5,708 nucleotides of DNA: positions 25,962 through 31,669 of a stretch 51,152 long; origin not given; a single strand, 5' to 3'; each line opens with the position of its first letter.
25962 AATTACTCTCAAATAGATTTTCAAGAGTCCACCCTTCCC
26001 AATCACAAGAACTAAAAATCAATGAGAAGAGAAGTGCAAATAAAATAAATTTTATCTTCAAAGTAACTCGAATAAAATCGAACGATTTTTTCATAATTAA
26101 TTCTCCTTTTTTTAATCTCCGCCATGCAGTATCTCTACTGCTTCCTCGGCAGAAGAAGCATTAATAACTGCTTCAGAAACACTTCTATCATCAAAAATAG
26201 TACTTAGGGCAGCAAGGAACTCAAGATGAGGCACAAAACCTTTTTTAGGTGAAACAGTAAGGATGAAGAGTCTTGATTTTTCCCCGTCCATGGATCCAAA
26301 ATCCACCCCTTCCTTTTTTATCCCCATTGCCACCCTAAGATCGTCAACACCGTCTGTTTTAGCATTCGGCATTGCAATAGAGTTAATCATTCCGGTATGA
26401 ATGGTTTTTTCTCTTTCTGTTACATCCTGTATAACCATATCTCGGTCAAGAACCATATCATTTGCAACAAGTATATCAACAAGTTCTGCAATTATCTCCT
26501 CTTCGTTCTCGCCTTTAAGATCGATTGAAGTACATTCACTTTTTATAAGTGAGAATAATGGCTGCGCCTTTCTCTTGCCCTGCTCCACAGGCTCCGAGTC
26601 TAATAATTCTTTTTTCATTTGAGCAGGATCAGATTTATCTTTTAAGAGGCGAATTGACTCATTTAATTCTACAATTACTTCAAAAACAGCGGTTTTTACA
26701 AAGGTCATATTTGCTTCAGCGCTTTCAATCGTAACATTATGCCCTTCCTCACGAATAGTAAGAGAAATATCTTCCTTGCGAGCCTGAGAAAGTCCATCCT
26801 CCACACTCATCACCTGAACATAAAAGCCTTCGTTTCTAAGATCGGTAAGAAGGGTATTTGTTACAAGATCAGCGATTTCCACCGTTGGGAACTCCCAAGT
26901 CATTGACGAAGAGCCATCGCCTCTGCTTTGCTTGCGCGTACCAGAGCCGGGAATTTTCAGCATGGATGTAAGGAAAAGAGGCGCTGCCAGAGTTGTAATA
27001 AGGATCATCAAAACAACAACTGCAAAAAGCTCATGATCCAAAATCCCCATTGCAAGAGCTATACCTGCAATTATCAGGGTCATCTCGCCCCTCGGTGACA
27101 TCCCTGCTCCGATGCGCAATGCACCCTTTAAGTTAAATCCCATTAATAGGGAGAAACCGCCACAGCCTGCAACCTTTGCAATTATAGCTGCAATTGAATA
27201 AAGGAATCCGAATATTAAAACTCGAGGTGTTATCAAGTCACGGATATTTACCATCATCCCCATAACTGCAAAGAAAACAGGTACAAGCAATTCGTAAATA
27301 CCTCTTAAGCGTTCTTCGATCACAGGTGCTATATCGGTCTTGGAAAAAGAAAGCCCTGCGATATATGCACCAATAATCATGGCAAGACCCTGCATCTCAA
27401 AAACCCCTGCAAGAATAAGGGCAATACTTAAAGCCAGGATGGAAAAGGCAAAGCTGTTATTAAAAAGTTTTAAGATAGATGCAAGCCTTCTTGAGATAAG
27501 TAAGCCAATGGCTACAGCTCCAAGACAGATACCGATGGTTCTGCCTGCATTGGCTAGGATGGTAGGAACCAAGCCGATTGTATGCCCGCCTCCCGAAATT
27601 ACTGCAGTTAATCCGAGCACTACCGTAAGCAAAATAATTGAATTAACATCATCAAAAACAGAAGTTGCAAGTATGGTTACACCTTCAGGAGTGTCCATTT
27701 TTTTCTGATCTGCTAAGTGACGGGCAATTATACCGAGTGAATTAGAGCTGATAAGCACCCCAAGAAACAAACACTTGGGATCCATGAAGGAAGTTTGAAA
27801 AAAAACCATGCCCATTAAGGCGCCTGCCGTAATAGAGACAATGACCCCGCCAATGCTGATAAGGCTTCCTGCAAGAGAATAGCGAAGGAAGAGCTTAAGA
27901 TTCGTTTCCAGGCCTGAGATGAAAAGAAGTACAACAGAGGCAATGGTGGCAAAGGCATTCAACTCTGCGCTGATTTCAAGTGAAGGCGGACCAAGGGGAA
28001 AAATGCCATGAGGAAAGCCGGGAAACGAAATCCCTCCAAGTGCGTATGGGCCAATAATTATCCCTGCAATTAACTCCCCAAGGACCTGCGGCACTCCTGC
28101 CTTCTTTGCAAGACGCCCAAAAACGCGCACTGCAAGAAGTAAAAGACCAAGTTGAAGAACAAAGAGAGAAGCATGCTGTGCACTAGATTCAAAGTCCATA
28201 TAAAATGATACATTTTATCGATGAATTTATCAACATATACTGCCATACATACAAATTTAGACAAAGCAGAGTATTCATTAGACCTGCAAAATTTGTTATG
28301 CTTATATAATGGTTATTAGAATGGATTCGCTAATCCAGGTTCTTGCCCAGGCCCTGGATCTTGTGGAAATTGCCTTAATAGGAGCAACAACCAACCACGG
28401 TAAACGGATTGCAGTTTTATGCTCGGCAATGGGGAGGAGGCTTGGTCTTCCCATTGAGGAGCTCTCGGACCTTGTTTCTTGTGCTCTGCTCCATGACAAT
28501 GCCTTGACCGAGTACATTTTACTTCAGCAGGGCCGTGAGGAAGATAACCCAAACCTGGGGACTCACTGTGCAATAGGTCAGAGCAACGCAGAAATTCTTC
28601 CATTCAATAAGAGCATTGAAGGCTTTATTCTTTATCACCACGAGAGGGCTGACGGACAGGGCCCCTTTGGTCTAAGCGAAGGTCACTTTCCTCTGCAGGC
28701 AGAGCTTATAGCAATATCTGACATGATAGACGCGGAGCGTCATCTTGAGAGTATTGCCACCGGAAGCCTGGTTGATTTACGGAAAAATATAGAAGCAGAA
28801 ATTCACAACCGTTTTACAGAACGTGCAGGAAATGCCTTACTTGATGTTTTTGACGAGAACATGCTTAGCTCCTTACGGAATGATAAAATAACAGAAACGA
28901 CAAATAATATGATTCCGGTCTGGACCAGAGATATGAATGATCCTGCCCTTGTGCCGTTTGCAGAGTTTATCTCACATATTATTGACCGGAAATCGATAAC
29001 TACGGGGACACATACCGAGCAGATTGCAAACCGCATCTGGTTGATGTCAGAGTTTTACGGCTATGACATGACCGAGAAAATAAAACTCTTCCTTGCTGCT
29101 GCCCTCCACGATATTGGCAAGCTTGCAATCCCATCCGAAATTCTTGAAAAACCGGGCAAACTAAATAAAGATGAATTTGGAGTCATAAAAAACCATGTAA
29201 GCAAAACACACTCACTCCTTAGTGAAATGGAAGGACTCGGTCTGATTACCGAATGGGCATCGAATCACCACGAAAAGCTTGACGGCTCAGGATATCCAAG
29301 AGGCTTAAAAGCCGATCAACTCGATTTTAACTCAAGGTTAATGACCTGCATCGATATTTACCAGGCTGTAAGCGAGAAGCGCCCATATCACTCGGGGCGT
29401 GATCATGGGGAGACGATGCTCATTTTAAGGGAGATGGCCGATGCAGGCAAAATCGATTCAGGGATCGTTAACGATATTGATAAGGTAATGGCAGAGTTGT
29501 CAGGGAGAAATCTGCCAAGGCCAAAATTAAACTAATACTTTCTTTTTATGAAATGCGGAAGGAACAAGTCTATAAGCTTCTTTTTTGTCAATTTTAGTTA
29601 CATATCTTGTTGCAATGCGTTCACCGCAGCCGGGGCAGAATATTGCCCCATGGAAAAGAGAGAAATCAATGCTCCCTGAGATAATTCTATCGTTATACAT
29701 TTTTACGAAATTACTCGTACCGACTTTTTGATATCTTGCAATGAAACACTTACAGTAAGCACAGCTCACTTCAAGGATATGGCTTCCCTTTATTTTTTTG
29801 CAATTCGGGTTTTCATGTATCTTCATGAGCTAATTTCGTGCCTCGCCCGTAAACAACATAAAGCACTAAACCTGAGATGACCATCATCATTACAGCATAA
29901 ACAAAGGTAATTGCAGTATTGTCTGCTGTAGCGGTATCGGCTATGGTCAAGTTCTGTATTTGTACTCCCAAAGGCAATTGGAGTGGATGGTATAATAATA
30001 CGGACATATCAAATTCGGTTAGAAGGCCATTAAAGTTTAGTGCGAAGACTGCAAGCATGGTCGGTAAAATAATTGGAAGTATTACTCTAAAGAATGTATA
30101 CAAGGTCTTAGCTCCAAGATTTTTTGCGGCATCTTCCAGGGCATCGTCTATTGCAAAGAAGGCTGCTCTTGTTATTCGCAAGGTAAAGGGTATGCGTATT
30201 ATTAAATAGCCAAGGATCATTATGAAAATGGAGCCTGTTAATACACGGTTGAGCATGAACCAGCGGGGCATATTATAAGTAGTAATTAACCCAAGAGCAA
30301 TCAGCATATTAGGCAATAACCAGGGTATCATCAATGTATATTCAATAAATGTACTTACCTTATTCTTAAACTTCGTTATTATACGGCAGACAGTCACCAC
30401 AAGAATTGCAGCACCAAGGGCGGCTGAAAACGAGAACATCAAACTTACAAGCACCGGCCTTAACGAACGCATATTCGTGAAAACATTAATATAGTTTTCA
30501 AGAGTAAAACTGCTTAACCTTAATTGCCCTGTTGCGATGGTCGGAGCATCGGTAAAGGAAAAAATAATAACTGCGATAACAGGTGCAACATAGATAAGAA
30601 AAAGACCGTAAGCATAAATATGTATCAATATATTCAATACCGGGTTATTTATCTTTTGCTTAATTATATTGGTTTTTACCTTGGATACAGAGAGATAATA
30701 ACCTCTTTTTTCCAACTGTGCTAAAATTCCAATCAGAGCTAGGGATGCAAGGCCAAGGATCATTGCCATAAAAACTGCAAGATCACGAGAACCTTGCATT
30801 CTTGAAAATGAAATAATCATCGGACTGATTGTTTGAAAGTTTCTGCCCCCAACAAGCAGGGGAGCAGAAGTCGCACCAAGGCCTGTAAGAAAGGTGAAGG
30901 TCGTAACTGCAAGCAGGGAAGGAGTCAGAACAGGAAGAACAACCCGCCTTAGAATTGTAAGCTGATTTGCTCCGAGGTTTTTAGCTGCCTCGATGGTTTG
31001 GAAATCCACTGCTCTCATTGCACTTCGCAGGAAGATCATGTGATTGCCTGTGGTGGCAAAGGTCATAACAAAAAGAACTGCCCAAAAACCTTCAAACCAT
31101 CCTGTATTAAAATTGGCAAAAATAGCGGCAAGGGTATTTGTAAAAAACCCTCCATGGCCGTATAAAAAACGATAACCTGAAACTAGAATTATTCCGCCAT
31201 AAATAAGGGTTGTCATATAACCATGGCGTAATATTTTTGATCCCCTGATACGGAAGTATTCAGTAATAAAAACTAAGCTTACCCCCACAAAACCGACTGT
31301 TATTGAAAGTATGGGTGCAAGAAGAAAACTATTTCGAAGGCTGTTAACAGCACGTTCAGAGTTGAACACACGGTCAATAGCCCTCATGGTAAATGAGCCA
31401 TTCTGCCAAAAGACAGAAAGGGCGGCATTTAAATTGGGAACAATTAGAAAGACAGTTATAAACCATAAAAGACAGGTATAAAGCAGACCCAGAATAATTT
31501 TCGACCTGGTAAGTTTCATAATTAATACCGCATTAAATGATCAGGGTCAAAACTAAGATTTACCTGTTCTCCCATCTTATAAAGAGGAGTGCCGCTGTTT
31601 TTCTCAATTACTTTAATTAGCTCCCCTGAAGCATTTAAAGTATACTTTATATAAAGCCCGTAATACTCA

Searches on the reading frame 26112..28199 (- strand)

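Call 38: search_protein_families(library=pfam, proteins=[window:26112-28199:-], max_evalue=0.00001)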
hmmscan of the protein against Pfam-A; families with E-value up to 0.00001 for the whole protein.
window:26112-28199:- (695 aa): 2 families
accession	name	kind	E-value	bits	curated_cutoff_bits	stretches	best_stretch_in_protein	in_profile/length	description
PF00999.27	Na_H_Exchanger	-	8e-51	173.5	26.2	1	25-415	4-374/375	Sodium/hydrogen exchanger, transmembrane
PF00359.27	PTS_EIIA_2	-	1.5e-26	93.5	27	1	551-692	2-142/144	Phosphoenolpyruvate-dependent sugar phosphotransferase system, EIIA 2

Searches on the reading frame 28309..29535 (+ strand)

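Call 38: search_protein_families(library=pfam, proteins=[window:28309-29535:+], max_evalue=0.00001)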
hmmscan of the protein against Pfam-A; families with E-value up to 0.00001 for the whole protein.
window:28309-29535:+ (408 aa): 2 families
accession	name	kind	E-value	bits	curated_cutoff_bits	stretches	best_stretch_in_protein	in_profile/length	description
PF13487.12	HD_5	-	1.1e-38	133.1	27.2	1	224-384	6-168/170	HD domain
PF01966.28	HD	-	2.5e-17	63.6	22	1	232-353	8-115/116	HD domain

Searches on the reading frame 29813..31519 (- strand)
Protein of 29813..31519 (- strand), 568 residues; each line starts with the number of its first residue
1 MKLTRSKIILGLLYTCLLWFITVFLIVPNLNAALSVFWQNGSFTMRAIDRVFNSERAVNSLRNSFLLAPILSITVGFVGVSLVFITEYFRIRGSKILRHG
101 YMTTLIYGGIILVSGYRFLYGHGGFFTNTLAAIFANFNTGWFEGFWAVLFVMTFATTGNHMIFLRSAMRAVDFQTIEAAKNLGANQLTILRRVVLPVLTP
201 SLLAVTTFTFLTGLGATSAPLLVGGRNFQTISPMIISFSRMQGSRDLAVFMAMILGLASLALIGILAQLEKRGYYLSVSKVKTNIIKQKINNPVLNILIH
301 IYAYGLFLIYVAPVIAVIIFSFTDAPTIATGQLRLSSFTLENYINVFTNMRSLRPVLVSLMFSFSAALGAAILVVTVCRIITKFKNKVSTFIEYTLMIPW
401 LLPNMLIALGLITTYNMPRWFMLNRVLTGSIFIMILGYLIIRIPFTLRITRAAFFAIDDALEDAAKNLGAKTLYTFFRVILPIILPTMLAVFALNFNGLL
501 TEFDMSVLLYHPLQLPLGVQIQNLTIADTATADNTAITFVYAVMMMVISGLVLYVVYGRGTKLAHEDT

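Call 38: search_protein_families(library=pfam, proteins=[window:29813-31519:-], max_evalue=0.00001)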
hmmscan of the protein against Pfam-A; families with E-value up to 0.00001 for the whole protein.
window:29813-31519:- (568 aa): 1 family
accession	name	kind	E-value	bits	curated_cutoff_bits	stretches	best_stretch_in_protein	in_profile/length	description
PF00528.27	BPD_transp_1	-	2.1e-16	60.6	26.4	2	383-552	11-171/184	Binding-protein-dependent transport system inner membrane component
